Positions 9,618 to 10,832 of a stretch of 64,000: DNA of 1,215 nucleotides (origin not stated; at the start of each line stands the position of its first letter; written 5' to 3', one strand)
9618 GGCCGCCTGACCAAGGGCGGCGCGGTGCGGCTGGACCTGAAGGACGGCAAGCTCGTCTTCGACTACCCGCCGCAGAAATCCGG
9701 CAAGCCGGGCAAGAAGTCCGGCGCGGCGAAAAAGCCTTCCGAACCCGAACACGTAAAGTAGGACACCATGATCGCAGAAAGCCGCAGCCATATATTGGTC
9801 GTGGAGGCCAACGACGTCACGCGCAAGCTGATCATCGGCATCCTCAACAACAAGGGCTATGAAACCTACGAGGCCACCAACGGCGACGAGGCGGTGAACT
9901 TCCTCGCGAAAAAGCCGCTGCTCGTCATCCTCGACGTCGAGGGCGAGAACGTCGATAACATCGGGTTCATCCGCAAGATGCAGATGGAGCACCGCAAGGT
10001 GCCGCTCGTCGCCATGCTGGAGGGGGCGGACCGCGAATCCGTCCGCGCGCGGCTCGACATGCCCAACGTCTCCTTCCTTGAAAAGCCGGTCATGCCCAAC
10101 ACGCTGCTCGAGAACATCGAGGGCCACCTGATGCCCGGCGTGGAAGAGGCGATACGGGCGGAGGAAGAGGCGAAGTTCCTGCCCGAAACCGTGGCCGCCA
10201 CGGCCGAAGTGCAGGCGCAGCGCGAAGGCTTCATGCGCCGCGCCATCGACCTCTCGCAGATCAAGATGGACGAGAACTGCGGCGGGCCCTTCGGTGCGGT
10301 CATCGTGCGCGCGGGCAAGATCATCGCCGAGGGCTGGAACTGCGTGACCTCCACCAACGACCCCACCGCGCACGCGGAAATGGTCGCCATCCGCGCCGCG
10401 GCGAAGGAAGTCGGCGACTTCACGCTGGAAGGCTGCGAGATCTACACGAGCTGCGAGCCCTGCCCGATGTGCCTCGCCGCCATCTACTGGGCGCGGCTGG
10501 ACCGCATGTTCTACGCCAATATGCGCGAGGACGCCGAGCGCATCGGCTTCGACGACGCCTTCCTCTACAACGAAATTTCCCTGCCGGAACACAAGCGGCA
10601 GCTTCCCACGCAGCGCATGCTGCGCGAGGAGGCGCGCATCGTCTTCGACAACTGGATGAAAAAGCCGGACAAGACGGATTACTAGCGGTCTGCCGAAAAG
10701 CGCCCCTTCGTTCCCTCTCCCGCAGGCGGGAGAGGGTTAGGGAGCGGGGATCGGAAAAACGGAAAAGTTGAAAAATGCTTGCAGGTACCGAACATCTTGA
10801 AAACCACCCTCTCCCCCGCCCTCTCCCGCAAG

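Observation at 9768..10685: Atypical receiver domain fused to a guanine deaminase, apparently co-transcribed with clpS-clpA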

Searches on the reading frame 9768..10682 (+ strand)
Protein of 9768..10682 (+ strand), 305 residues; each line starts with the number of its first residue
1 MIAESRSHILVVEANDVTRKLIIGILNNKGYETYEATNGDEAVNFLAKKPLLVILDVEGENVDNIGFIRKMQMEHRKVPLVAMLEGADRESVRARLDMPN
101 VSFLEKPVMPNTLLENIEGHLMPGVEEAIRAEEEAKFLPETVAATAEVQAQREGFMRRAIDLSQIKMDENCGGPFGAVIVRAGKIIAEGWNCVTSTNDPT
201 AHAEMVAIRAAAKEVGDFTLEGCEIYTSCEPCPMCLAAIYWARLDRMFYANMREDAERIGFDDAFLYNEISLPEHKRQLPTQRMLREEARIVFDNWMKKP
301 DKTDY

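Call 3: search_protein_families(library=pfam, proteins=[window:9768-10682:+], max_evalue=1)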
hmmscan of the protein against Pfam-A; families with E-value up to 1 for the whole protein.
window:9768-10682:+ (305 aa): 6 families
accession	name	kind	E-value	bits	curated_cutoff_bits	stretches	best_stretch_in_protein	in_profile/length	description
PF00383.29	dCMP_cyt_deam_1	-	2.6e-26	91.9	25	1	151-250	3-101/102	Cytidine and deoxycytidylate deaminase zinc-binding region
PF14437.12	MafB19-deam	-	6.7e-18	65.4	27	1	154-256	5-106/142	MafB19-like deaminase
PF00072.30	Response_reg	-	7.7e-11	42.6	30.2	1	9-117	1-110/111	Response regulator receiver domain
PF14439.12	Bd3614-deam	-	0.0013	19.1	38.5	1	177-242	13-77/113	Bd3614-like deaminase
PF03709.21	OKR_DC_1_N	-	0.036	14.8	29.3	1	23-94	10-80/111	Orn/Lys/Arg decarboxylase, N-terminal domain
PF18750.7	SNAD4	-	0.16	12.5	27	1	192-240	24-72/130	Secreted Novel AID/APOBEC-like Deaminase 4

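Call 4: search_protein_families(library=ncbifam, proteins=[window:9768-10682:+], max_evalue=1)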
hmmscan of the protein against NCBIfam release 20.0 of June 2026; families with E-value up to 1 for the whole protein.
window:9768-10682:+ (305 aa): 73 families (the best 25 are shown)
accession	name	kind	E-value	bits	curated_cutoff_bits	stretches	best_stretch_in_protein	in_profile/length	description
NF008113.2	PRK10860.1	equivalog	1.2e-21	77.2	150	1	149-252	4-106/165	tRNA adenosine(34) deaminase TadA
NF051870.1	NAssimRespRegNtrX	equivalog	3.8e-12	45.8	600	1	7-121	2-119/452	nitrogen assimilation response regulator NtrX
TIGR02154.1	PhoB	equivalog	1.5e-09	37.5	296.2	1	7-121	3-120/226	phosphate regulon transcriptional regulator PhoB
NF007969.0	PRK10693.1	equivalog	3.6e-09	36.1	329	1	7-136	8-138/337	two-component system response regulator RssB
TIGR02956.1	TMAO_torS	equivalog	5.5e-09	34.7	676.5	1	7-150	702-851/967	TMAO reductase system sensor histidine kinase/response regulator TorS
NF040689.1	MtrAB_MtrA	equivalog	1.6e-08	34.2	300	1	9-125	1-117/219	MtrAB system response regulator MtrA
NF045717.1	DVU0259_DivK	exception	1.7e-08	34.6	160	1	8-118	4-113/117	DVU0259 family response regulator domain-containing protein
NF008378.0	PRK11173.1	equivalog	2.2e-08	33.7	334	1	7-112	4-109/238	two-component system response regulator ArcA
NF008469.0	PRK11361.1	equivalog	2.5e-08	33.1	714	1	6-92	4-91/461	acetoacetate metabolism transcriptional regulator AtoC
NF041733.1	resp_reg_CseB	equivalog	4.4e-08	32.8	350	1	8-152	2-146/228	two-component system response regulator CseB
NF045505.1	RR_RssB_Pseudo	equivalog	1.2e-07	31.2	700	1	5-150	4-147/394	two-component system response regulator RssB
NF045944.1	ResRegRpaBCyano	equivalog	2.1e-07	30.5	330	1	10-121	1-112/229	response regulator transcription factor RpaB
NF007546.0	PRK10161.1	equivalog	2.9e-07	30.3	471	1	8-118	4-117/229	phosphate response regulator transcription factor PhoB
NF046026.1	HisKinCckACaul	equivalog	3e-07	28.9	1000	1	8-121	560-676/678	cell cycle histidine kinase CckA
NF008099.0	PRK10841.1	equivalog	4.9e-07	27.9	920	1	8-116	826-935/949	two-component system sensor histidine kinase RcsC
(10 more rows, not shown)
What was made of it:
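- On Cytidine-deaminase-fold guanine deaminase (B. subtilis GuaD type): The NCBIfam TadA model scores 77 bits against a cut-off of 150 (call 4).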

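Call 7: find_homologous_proteins(query=window:9768-10682:+, max_evalue=0.001)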
Query window:9768-10682:+ (305 aa): 6819 proteins with E <= 0.001 among 8000 candidates; the best 120 are listed.
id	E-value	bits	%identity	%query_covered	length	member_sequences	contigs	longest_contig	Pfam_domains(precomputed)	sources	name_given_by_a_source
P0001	6.7e-202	687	100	100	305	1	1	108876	PF00383.30,PF14437.13,PF00072.31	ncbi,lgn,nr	ncbi:MAG: response regulator [Alphaproteobacteria bacterium]|nr:response regulator [Alphaproteobacte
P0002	4.1e-163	560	82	99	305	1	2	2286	PF00383.30,PF14437.13,PF00072.31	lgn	-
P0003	2.9e-146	504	84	86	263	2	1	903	PF00383.30,PF14437.13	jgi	jgi:tRNA(Arg) A34 adenosine deaminase TadA/CheY-like chemotaxis protein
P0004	8.5e-135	467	67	99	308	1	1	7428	PF00383.30,PF14437.13,PF00072.31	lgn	-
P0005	7.8e-133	460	68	99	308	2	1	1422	PF00383.30,PF14437.13,PF00072.31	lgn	-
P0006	2.7e-132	459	66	99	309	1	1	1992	PF00383.30,PF14437.13,PF00072.31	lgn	-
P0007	7.6e-132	457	68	98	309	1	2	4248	PF00383.30,PF14437.13,PF00072.31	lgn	-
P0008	4.0e-131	455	66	100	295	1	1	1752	PF00383.30,PF14437.13,PF00072.31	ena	-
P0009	1.6e-130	453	67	98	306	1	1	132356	PF00383.30,PF14437.13,PF00072.31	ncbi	-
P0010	1.2e-129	450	66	99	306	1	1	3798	PF00383.30,PF14437.13,PF00072.31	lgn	-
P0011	5.6e-129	448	67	98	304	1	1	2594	PF00383.30,PF14437.13,PF00072.31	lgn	-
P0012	7.9e-129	447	65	98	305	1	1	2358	PF00383.30,PF14437.13,PF00072.31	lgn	-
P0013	2.5e-128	446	64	100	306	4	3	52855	PF00383.30,PF14437.13,PF00072.31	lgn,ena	-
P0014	8.1e-128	444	63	100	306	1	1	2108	PF00383.30,PF14437.13,PF00072.31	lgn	-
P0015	1.1e-127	443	63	100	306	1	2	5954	PF00383.30,PF14437.13,PF00072.31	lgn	-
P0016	1.2e-127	443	65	98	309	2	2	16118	PF00383.30,PF14437.13,PF00072.31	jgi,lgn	jgi:guanine deaminase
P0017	2.4e-127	442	66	100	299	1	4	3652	PF00383.30,PF14437.13,PF00072.31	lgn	-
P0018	3.5e-127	442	63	100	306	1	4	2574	PF00383.30,PF14437.13,PF00072.31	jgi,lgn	jgi:guanine deaminase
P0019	4.2e-127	442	66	100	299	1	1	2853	PF00383.30,PF14437.13,PF00072.31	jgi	jgi:tRNA(Arg) A34 adenosine deaminase TadA/CheY-like chemotaxis protein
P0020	4.7e-127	441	62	100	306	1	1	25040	PF00383.30,PF14437.13,PF00072.31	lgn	-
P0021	1.1e-126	440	63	100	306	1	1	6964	PF00383.30,PF14437.13,PF00072.31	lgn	-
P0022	6.2e-126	438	65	100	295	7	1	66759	PF00383.30,PF14437.13,PF00072.31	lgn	-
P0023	9.2e-126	437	65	99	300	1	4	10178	PF00383.30,PF14437.13,PF00072.31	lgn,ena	-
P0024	1.4e-125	437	67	100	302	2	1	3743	PF00383.30,PF14437.13,PF00072.31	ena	-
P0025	2.1e-125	436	62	99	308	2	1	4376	PF00383.30,PF14437.13,PF00072.31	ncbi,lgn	-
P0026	2.1e-125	436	62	100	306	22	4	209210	PF00383.30,PF14437.13,PF00072.31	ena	-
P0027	2.3e-125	436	64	98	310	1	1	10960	PF00383.30,PF14437.13,PF00072.31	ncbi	-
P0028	2.8e-125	436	63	100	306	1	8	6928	PF00383.30,PF14437.13,PF00072.31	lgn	-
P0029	9.0e-125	434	63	99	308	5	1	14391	PF00383.30,PF14437.13,PF00072.31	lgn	-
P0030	1.6e-124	433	64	100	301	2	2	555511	PF00383.30,PF14437.13,PF00072.31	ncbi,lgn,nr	ncbi:MAG: deaminase [Micavibrio sp.]|nr:deaminase [Micavibrio sp.]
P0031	1.7e-124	433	63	100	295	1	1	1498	PF00383.30,PF14437.13,PF00072.31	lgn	-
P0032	1.8e-124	433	64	100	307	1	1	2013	PF00383.30,PF14437.13,PF00072.31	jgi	jgi:tRNA(Arg) A34 adenosine deaminase TadA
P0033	1.2e-123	430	63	100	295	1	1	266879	PF00383.30,PF14437.13,PF00072.31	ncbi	-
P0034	1.4e-123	430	63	100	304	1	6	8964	PF00383.30,PF14437.13,PF00072.31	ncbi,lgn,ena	-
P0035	3.0e-123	429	63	100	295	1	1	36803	PF00383.30,PF14437.13,PF00072.31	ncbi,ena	ncbi:MAG: deaminase [Alphaproteobacteria bacterium]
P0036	4.6e-123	428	63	100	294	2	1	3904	PF00383.30,PF14437.13,PF00072.31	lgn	-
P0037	5.4e-123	428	65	100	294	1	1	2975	PF00383.30,PF14437.13,PF00072.31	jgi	jgi:guanine deaminase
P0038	1.1e-122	427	60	100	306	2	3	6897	PF00383.30,PF14437.13,PF00072.31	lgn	-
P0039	1.1e-122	427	60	100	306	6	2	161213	PF00383.30,PF14437.13,PF00072.31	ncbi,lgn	-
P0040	1.5e-122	427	62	100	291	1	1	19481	PF00383.30,PF14437.13,PF00072.31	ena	-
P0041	1.6e-122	427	64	98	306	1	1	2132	PF00383.30,PF14437.13,PF00072.31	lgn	-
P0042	2.2e-122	426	60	100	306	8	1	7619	PF00383.30,PF14437.13,PF00072.31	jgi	-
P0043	3.0e-122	426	63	100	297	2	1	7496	PF00383.30,PF14437.13,PF00072.31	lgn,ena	-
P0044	3.4e-122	425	64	100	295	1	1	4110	PF00383.30,PF14437.13,PF00072.31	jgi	-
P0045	4.6e-122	425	64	100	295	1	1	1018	PF00383.30,PF14437.13,PF00072.31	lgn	-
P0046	6.0e-122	425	62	100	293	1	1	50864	PF00383.30,PF14437.13,PF00072.31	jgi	jgi:guanine deaminase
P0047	8.4e-122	424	63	100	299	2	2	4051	PF00383.30,PF14437.13,PF00072.31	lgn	-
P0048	1.2e-121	424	62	100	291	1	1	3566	PF00383.30,PF14437.13,PF00072.31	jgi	jgi:tRNA(Arg) A34 adenosine deaminase TadA/CheY-like chemotaxis protein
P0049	1.2e-121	424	63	99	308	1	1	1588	PF00383.30,PF14437.13,PF00072.31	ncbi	-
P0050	2.3e-121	423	64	100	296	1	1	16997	PF00383.30,PF14437.13,PF00072.31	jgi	jgi:tRNA(Arg) A34 adenosine deaminase TadA/CheY-like chemotaxis protein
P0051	2.5e-121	423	64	97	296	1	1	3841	PF00383.30,PF14437.13,PF00072.31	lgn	-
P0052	2.7e-121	422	62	98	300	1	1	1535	PF00383.30,PF14437.13,PF00072.31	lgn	-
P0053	3.3e-121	422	60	100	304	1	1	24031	PF00383.30,PF14437.13,PF00072.31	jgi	jgi:guanine deaminase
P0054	4.2e-121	422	62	100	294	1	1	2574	PF00383.30,PF14437.13,PF00072.31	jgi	jgi:guanine deaminase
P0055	1.2e-120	420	61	100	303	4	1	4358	PF00383.30,PF14437.13,PF00072.31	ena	-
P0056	1.3e-120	420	64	97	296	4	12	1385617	PF00383.30,PF14437.13,PF00072.31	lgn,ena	-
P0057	1.6e-120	420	62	100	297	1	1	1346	PF00383.30,PF14437.13,PF00072.31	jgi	jgi:guanine deaminase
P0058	6.0e-120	418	62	100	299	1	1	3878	PF00383.30,PF14437.13,PF00072.31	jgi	-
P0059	1.3e-119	417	59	100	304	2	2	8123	PF00383.30,PF14437.13,PF00072.31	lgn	-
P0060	2.7e-119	416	59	100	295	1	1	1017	PF00383.30,PF14437.13,PF00072.31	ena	-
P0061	4.3e-119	415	59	100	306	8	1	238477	PF00383.30,PF14437.13,PF00072.31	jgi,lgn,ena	-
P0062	6.4e-119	415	61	100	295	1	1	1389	PF00383.30,PF14437.13,PF00072.31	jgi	jgi:guanine deaminase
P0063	8.6e-119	414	61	98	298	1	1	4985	PF00383.30,PF14437.13,PF00072.31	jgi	jgi:tRNA(Arg) A34 adenosine deaminase TadA/DNA-binding NarL/FixJ family response regulator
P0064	1.0e-118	414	63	98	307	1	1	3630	PF00383.30,PF14437.13,PF00072.31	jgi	jgi:tRNA(Arg) A34 adenosine deaminase TadA/CheY-like chemotaxis protein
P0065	1.9e-117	410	58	100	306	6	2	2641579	PF00383.30,PF14437.13,PF00072.31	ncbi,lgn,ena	-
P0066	3.2e-116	406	60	99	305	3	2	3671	PF00383.30,PF14437.13,PF00072.31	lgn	-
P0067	5.9e-115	402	57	100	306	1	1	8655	PF00383.30,PF14437.13,PF00072.31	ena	-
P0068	2.0e-114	400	59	99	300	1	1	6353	PF00383.30,PF14437.13,PF00072.31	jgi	jgi:guanine deaminase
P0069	2.6e-114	400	57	100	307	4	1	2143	PF00383.30,PF14437.13,PF00072.31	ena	-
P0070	2.2e-112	393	60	99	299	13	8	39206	PF00383.30,PF14437.13,PF00072.31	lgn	-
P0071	1.9e-111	390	59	99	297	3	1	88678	PF00383.30,PF14437.13,PF00072.31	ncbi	-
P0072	2.3e-111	390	58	99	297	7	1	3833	PF00383.30,PF14437.13,PF00072.31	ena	-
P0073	2.5e-111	390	58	99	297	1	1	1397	PF00383.30,PF14437.13,PF00072.31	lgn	-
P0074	3.3e-111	389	60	98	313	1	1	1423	PF00383.30,PF14437.13,PF00072.31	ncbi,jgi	jgi:guanine deaminase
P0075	1.0e-110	388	58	97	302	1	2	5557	PF00383.30,PF14437.13,PF00072.31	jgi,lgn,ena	-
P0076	1.3e-110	387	58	98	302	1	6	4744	PF00383.30,PF14437.13,PF00072.31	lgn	-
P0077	3.3e-110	386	57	99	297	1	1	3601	PF00383.30,PF14437.13,PF00072.31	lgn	-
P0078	5.8e-110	385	58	99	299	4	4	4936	PF00383.30,PF14437.13,PF00072.31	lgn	-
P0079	1.4e-107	377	55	100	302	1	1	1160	PF00383.30,PF14437.13,PF00072.31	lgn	-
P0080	3.4e-107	376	55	98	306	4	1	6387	PF00383.30,PF14437.13,PF00072.31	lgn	-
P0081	5.0e-106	372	55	98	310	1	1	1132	PF00383.30,PF14437.13,PF00072.31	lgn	-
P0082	3.0e-104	367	55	100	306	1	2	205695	PF00383.30,PF14437.13,PF00072.31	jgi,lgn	jgi:tRNA(Arg) A34 adenosine deaminase TadA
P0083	4.4e-103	363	56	97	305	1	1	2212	PF00383.30,PF14437.13,PF00072.31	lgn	-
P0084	5.9e-101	356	56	99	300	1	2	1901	PF00383.30,PF14437.13,PF00072.31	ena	-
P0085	6.9e-101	355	53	100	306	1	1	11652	PF00383.30,PF14437.13,PF00072.31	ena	-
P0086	1.6e-99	351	55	99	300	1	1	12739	PF00383.30,PF14437.13,PF00072.31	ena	-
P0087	2.6e-99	350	54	98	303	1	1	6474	PF00383.30,PF14437.13,PF00072.31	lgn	-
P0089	2.0e-97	344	52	100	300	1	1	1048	PF00383.30,PF14437.13,PF00072.31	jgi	jgi:tRNA(Arg) A34 adenosine deaminase TadA/ActR/RegA family two-component response regulator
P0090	3.2e-97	343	53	96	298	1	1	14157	PF00383.30,PF14437.13,PF00072.31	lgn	-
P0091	6.3e-96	339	51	98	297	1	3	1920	PF00383.30,PF14437.13,PF00072.31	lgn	-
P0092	7.0e-96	339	54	98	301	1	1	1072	PF00383.30,PF14437.13,PF00072.31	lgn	-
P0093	5.7e-95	336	54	99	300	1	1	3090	PF00383.30,PF14437.13,PF00072.31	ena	-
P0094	1.8e-92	328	50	99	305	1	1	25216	PF00383.30,PF14437.13,PF00072.31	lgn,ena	-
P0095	2.9e-92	327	51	96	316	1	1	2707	PF00383.30,PF14437.13,PF00072.31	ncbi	-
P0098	3.4e-91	324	51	96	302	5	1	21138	PF00383.30,PF14437.13,PF00072.31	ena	-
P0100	6.2e-89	316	51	98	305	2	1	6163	PF00383.30,PF14437.13,PF00072.31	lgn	-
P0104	2.4e-84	301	47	98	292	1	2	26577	PF00383.30,PF14437.13,PF00072.31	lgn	-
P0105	3.3e-84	301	52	97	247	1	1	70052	PF00383.30,PF14437.13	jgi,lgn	jgi:guanine deaminase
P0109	3.3e-82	294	51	97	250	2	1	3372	PF00383.30,PF14437.13,PF00072.31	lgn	-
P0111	3.5e-81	291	48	99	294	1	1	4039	PF00383.30,PF14437.13,PF00072.31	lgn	-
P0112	3.8e-77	278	46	99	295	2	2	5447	PF00383.30,PF14437.13,PF00072.31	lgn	-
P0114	2.8e-72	262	45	50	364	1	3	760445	PF00383.30,PF14437.13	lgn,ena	-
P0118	1.5e-69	253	44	97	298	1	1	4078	PF00383.30,PF14437.13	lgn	-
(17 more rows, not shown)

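Call 15: find_encoding_contigs(protein=P0104, flank=6000, max_places=2)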
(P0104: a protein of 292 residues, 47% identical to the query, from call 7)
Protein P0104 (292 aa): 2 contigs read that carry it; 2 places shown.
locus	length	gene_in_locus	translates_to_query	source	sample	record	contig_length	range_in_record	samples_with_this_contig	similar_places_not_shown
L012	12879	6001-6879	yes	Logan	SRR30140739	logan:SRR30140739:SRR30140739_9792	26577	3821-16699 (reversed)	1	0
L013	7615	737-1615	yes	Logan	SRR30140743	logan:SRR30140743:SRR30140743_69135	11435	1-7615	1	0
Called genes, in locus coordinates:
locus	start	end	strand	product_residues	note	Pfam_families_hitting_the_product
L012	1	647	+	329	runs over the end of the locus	PF01210:NAD_Gly3P_dh_N, PF02558:ApbA, PF02737:3HCDH_N (weak), PF02826:2-Hacid_dh_C (faint), PF03446:NAD_binding_2, PF03807:F420_oxidored, PF07479:NAD_Gly3P_dh_C, PF20618:GPD_NAD_C_bact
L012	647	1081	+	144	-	PF01878:EVE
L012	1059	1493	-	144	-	PF13174:TPR_6 (faint), PF13428:TPR_14 (faint), PF25062:ARM_TT21_N (weak), PF13431:TPR_17 (faint), PF13432:TPR_16, PF07719:TPR_2 (weak), PF13432:TPR_16 (weak), PF14559:TPR_19 (weak), +3 more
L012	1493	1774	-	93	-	PF00708:Acylphosphatase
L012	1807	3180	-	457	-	PF00768:Peptidase_S11, PF13354:Beta-lactamase2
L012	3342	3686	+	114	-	PF02617:ClpS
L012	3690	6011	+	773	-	PF02861:Clp_N, PF00004:AAA, PF17871:AAA_lid_9, PF00158:Sigma54_activat (weak), PF00004:AAA, PF07724:AAA_2, PF07728:AAA_5, PF10431:ClpB_D2-small, +8 more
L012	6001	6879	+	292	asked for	PF00072:Response_reg (weak), PF00383:dCMP_cyt_deam_1, PF14437:MafB19-deam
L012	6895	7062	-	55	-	-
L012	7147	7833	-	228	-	PF01694:Rhomboid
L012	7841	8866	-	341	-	PF05569:Peptidase_M56 (weak), PF01435:Peptidase_M48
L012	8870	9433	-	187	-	PF04011:LemA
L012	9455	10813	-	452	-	-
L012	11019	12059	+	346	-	PF20573:DUF6782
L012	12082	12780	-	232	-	PF08238:Sel1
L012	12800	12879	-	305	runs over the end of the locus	PF06325:PrmA, PF05175:MTS, PF13489:Methyltransf_23 (weak), PF08241:Methyltransf_11, PF08242:Methyltransf_12, PF13649:Methyltransf_25, PF13847:Methyltransf_31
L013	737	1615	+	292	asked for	PF00072:Response_reg (weak), PF00383:dCMP_cyt_deam_1, PF14437:MafB19-deam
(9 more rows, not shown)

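Call 16: find_encoding_contigs(protein=P0114, flank=6000, max_places=2)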
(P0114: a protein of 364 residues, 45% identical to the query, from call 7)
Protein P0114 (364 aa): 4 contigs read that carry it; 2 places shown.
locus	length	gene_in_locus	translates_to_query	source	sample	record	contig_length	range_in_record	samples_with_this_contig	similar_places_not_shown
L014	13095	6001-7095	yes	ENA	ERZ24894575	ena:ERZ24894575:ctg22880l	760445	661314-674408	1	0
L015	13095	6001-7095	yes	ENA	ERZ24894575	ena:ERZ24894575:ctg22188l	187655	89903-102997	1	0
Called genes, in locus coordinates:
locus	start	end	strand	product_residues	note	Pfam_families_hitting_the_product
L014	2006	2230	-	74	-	-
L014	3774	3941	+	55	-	-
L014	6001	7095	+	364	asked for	PF00383:dCMP_cyt_deam_1, PF14437:MafB19-deam, PF00383:dCMP_cyt_deam_1, PF14437:MafB19-deam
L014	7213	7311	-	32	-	PF16516:CC2-LZ (weak)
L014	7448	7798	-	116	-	-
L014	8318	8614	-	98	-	-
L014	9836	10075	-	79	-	-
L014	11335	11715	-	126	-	-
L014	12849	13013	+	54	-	-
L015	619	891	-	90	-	-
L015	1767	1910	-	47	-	-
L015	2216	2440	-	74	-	-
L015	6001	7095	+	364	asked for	PF00383:dCMP_cyt_deam_1, PF14437:MafB19-deam, PF00383:dCMP_cyt_deam_1, PF14437:MafB19-deam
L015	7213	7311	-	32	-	PF16516:CC2-LZ (weak)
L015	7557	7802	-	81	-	-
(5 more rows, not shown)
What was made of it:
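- Tried and rejected: These are tandem deaminase domains on sparsely gene-called contigs and are unrelated to the fusion (call 16).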

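Call 17: find_encoding_contigs(protein=P0112, flank=6000, max_places=2)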
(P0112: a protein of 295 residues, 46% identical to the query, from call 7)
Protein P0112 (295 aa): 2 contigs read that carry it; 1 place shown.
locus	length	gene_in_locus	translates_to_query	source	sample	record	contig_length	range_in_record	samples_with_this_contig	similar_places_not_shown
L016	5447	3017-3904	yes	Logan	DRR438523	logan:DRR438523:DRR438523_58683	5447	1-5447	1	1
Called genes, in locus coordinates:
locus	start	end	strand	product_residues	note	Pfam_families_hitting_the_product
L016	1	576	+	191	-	?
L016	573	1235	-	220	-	PF04473:DUF553 (weak), PF06035:Peptidase_C93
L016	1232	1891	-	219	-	PF04473:DUF553, PF06035:Peptidase_C93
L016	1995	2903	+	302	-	PF20573:DUF6782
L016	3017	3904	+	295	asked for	PF00072:Response_reg, PF00383:dCMP_cyt_deam_1, PF14437:MafB19-deam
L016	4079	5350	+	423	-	-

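Call 18: find_encoding_contigs(protein=P0105, flank=6000, max_places=1)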
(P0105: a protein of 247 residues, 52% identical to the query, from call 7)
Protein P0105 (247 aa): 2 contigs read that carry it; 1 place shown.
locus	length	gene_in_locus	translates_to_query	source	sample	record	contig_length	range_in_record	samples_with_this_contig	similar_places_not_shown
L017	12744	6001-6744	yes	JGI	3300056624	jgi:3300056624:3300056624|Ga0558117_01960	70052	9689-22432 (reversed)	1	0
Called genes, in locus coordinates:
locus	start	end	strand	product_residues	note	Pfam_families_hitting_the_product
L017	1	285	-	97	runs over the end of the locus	PF00708:Acylphosphatase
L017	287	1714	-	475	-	PF00768:Peptidase_S11, PF13354:Beta-lactamase2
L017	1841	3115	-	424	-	PF00144:Beta-lactamase (faint), PF00768:Peptidase_S11, PF02113:Peptidase_S13 (weak), PF13354:Beta-lactamase2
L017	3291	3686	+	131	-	PF02617:ClpS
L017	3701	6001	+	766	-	PF02861:Clp_N, PF00004:AAA, PF17871:AAA_lid_9, PF00004:AAA, PF07724:AAA_2, PF07728:AAA_5, PF13401:AAA_22 (weak), PF10431:ClpB_D2-small, +9 more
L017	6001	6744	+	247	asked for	PF00383:dCMP_cyt_deam_1, PF14437:MafB19-deam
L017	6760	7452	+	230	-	PF01987:AIM24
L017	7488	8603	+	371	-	-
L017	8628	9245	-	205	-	PF01936:NYN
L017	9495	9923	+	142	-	PF01192:RNA_pol_Rpb6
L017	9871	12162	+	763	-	PF13328:HD_4, PF01966:HD, PF04607:RelA_SpoT, PF02824:TGS, PF19296:RelA_AH, PF28438:RelA_RIS, PF13291:ACT_4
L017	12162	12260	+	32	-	-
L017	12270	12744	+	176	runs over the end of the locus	PF09835:DUF2062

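Call 19: find_encoding_contigs(protein=P0118, flank=6000, max_places=1)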
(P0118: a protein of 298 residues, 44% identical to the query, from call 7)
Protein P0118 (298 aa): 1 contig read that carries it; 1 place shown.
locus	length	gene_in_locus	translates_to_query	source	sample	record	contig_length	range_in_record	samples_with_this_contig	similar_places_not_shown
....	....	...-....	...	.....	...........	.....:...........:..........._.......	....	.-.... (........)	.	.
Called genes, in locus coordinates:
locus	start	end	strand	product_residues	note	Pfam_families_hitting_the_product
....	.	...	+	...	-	?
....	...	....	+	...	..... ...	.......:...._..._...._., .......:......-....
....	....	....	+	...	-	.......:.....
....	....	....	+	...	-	-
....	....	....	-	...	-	?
